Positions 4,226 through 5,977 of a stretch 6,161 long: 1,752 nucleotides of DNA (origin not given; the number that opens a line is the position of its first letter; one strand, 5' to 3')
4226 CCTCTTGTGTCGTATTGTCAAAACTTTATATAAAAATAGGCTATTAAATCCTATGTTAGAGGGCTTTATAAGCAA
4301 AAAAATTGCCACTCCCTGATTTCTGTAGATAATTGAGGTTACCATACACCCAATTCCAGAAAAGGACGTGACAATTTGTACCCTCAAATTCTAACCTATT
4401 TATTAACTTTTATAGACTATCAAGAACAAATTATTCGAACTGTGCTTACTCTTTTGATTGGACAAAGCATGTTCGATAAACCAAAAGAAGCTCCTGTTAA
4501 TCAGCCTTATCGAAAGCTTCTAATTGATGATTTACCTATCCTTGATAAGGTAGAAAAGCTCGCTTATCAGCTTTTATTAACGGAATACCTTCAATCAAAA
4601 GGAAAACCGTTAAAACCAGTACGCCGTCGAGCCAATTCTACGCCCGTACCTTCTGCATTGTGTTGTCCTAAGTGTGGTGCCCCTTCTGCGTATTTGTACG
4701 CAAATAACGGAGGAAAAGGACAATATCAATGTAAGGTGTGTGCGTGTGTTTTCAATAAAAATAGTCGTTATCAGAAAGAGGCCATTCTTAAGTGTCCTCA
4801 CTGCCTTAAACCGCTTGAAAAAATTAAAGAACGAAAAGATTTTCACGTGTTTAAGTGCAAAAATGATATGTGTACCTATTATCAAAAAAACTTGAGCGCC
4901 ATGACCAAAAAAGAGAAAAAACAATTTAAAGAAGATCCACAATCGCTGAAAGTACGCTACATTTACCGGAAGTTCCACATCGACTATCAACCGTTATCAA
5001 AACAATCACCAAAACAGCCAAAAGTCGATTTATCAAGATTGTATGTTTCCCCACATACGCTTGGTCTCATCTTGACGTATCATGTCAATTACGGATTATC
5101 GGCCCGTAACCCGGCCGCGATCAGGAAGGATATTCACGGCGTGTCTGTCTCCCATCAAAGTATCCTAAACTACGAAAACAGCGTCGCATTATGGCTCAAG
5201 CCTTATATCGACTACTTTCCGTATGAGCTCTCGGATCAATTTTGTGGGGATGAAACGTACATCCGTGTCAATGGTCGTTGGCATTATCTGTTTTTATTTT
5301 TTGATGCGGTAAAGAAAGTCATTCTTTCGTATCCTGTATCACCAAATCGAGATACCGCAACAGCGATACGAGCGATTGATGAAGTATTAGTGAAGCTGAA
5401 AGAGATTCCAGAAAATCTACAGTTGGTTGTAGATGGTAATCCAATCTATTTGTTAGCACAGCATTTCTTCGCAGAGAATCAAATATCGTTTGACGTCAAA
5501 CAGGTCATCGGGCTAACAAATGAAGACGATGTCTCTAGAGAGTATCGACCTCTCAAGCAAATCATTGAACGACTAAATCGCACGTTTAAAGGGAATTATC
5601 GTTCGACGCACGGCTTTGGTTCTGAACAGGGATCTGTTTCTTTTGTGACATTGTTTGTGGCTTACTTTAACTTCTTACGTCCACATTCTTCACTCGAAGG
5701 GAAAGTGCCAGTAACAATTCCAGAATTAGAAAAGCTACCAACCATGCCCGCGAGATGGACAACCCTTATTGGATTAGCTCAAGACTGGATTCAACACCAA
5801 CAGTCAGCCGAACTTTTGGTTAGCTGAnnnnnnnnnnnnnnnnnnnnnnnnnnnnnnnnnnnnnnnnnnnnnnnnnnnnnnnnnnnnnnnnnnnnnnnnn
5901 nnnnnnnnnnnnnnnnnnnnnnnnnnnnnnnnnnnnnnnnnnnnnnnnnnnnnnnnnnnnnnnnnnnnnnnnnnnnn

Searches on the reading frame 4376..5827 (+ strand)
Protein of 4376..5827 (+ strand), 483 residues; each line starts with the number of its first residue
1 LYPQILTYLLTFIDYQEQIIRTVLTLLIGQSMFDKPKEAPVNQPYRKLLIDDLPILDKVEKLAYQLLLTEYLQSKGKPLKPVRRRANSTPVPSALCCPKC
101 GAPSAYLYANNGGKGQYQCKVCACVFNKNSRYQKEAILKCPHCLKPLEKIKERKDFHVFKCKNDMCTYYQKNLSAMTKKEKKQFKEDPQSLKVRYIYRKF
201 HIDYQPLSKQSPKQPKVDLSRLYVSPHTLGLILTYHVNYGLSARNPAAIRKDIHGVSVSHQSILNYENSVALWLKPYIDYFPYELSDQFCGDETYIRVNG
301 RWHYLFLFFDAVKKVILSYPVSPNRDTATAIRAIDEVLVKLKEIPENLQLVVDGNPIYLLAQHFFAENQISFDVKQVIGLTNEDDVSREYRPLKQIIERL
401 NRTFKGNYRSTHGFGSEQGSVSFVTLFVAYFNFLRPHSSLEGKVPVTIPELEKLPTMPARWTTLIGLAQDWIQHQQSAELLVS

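Call 3: search_protein_families(library=pfam, proteins=[window:4376-5827:+], max_evalue=0.01)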
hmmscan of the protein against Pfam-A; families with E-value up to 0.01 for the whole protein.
window:4376-5827:+ (483 aa): 3 families
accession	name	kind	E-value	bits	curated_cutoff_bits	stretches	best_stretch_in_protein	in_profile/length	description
PF13610.12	DDE_Tnp_IS240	-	1.8e-10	41.5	27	1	292-405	7-117/139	DDE domain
PF13683.12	rve_3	-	1.9e-05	24.7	26.5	1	396-445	18-67/67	Integrase core domain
PF00665.32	rve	-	0.001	19.8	32.6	1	289-359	8-79/102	Integrase core domain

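Call 4: search_protein_families(library=ncbifam, proteins=[window:4376-5827:+], max_evalue=0.01)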
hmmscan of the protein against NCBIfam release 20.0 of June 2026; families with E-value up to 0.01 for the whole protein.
window:4376-5827:+ (483 aa): 5 families
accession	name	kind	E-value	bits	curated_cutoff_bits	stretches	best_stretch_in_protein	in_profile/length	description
NF033587.1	transpos_IS6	equivalog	6.3e-19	68.5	125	1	225-434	7-201/202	IS6 family transposase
NF033517.1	transpos_IS66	equivalog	5.3e-11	42.2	180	1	146-331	11-197/387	IS66 family transposase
NF033516.0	transpos_IS3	equivalog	7.6e-10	38.6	160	2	288-342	218-272/369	IS3 family transposase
NF033577.2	transpos_IS481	equivalog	1.4e-07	31.4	224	1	288-447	144-282/284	IS481 family transposase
NF033588.1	transpos_ISC774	exception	0.0045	16.5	200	1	281-405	56-172/195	IS6 family transposase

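Call 36: find_encoding_contigs(protein=window:4469-5827:+, flank=6000, max_places=10)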
Protein window:4469-5827:+ (452 aa): no gene with exactly this product is on record in the collection.

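Call 37: find_encoding_contigs(protein=window:4376-5827:+, flank=6000, max_places=10)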
Protein window:4376-5827:+ (483 aa): no gene with exactly this product is on record in the collection.
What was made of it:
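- Tried and rejected: Exact-sequence look-ups of the transposase (two start choices) found nothing (calls 36, 37).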
